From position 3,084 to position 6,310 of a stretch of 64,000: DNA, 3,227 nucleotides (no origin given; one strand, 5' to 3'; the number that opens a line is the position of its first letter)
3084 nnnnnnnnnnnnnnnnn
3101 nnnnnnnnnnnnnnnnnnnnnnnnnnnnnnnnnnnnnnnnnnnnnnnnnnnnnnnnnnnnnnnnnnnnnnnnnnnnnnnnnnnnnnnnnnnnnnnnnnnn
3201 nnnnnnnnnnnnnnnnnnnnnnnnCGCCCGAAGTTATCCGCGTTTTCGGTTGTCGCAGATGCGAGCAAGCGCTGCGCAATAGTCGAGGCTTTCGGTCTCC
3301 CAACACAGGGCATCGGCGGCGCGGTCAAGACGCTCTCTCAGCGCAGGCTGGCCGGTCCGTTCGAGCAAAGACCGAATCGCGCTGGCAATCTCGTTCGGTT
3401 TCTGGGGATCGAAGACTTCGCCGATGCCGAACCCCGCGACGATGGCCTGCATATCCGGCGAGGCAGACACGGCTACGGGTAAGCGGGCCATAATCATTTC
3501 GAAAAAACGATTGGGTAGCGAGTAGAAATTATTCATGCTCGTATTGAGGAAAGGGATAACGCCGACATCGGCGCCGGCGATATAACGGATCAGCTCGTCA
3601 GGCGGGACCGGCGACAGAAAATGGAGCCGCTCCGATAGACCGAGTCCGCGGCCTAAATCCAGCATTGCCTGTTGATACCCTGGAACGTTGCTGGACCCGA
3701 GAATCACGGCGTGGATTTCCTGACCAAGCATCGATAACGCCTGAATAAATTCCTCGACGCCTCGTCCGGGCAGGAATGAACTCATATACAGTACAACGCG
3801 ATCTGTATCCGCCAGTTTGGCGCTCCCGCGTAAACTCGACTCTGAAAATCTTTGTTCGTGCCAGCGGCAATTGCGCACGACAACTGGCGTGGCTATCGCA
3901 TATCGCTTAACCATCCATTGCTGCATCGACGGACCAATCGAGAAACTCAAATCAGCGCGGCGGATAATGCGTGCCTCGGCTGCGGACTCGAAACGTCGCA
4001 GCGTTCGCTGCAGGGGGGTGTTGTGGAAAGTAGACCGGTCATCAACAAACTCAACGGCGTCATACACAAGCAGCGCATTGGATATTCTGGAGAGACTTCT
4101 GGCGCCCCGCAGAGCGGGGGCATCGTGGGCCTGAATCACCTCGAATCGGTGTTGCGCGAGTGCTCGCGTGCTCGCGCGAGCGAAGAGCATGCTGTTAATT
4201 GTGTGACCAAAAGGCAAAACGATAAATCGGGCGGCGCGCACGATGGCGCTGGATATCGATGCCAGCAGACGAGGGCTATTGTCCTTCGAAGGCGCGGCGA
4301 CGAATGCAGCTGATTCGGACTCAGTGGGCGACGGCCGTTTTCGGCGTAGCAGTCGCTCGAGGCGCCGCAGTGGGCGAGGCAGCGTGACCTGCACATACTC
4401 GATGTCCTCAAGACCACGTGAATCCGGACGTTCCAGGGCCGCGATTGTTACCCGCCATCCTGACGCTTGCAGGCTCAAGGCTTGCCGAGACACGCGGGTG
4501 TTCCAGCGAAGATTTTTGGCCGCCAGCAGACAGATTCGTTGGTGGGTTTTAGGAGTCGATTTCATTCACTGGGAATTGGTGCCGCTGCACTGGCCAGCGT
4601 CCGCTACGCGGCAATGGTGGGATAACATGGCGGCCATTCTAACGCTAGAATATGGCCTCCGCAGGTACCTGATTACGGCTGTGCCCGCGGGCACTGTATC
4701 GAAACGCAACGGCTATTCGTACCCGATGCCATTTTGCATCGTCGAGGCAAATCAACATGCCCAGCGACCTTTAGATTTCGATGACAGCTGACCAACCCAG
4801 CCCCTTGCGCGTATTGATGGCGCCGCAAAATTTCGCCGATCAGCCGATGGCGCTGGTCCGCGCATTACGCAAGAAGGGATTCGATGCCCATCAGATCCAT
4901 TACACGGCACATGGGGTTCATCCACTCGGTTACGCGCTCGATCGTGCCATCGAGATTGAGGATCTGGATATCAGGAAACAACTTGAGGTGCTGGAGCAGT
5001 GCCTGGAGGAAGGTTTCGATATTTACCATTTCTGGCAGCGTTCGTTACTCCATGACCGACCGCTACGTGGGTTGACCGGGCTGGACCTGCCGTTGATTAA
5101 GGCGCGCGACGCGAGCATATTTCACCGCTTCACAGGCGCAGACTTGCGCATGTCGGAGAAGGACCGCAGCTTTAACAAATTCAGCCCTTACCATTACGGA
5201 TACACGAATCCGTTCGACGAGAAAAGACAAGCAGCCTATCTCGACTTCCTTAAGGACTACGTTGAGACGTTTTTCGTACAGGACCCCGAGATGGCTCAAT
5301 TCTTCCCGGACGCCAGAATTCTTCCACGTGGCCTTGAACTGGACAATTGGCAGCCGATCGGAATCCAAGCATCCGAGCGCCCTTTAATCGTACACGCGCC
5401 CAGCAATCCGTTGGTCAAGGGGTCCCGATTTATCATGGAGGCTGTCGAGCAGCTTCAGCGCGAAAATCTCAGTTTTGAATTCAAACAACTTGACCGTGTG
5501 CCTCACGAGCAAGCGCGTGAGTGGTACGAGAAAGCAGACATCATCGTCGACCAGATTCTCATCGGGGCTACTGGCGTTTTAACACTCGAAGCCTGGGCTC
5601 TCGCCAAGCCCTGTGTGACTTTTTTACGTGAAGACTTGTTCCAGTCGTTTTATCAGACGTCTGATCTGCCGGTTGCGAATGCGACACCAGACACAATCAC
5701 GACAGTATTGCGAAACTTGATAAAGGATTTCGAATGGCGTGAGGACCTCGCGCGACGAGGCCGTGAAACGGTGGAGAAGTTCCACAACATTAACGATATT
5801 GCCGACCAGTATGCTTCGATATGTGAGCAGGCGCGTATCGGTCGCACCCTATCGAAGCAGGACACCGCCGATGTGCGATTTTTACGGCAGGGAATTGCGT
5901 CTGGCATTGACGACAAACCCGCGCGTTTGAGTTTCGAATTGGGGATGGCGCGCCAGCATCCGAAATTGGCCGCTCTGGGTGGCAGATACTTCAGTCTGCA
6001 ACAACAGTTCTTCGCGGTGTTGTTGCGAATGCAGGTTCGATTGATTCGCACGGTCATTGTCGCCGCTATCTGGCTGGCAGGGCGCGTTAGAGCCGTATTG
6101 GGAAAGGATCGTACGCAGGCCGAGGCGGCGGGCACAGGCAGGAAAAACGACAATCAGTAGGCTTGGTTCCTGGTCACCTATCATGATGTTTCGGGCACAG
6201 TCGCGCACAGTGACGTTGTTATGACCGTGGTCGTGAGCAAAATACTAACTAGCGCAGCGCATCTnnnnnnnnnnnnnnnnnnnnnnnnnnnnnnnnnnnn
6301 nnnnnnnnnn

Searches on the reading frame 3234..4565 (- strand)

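Call 65: search_protein_families(library=ncbifam, proteins=[window:3234-4565:-], max_evalue=0.001)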
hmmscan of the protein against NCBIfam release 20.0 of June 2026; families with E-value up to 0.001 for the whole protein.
window:3234-4565:- (443 aa): 9 families
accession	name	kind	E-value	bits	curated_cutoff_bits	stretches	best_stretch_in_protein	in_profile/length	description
TIGR04063.1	stp3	hypoth_equivalog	1.6e-11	43.7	442.05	1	133-412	85-370/397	TIGR04063 family PEP-CTERM/XrtA system glycosyltransferase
NF007640.0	PRK10307.1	subfamily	8.8e-10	38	276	1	186-438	154-402/411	WcaI family glycosyltransferase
TIGR03449.1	mycothiol_MshA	equivalog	1.2e-06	27.7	462.5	1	281-423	251-390/406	D-inositol-3-phosphate glycosyltransferase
NF047684.1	TeichurnBiosyTuaC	equivalog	4.9e-06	25.7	550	1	201-368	162-320/391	teichuronic acid biosynthesis protein TuaC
NF038298.1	EPS_HpsO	equivalog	3.5e-05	22.8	575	1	242-403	188-352/388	hormogonium polysaccharide biosynthesis glycosyltransferase HpsO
NF047676.1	TeichurnBiosyTuaH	equivalog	8.9e-05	21.5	550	1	168-423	123-374/384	teichuronic acid biosynthesis protein TuaH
TIGR04157.1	glyco_rSAM_CFB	subfamily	0.00014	21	400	1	196-376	162-339/406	TIGR04157 family glycosyltransferase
TIGR04047.1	MSMEG_0565_glyc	hypoth_equivalog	0.00026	20.2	259.85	1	140-425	86-363/373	MSMEG_0565 family glycosyltransferase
NF041876.1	EPS_EpsE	equivalog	0.0006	19.2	400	1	268-416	227-371/389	exopolysaccharide biosynthesis GT4 family glycosyltransferase EpsE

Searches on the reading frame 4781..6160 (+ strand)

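Call 65: search_protein_families(library=ncbifam, proteins=[P0079, window:4781-6160:+], max_evalue=0.001)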
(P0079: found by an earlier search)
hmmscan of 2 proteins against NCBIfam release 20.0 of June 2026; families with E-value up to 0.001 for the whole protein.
P0079 (404 aa): 1 family
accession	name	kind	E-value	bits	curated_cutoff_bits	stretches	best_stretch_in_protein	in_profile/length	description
NF041876.1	EPS_EpsE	equivalog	0.00045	19.6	400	1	196-337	245-389/389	exopolysaccharide biosynthesis GT4 family glycosyltransferase EpsE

window:4781-6160:+ (459 aa): 0 families
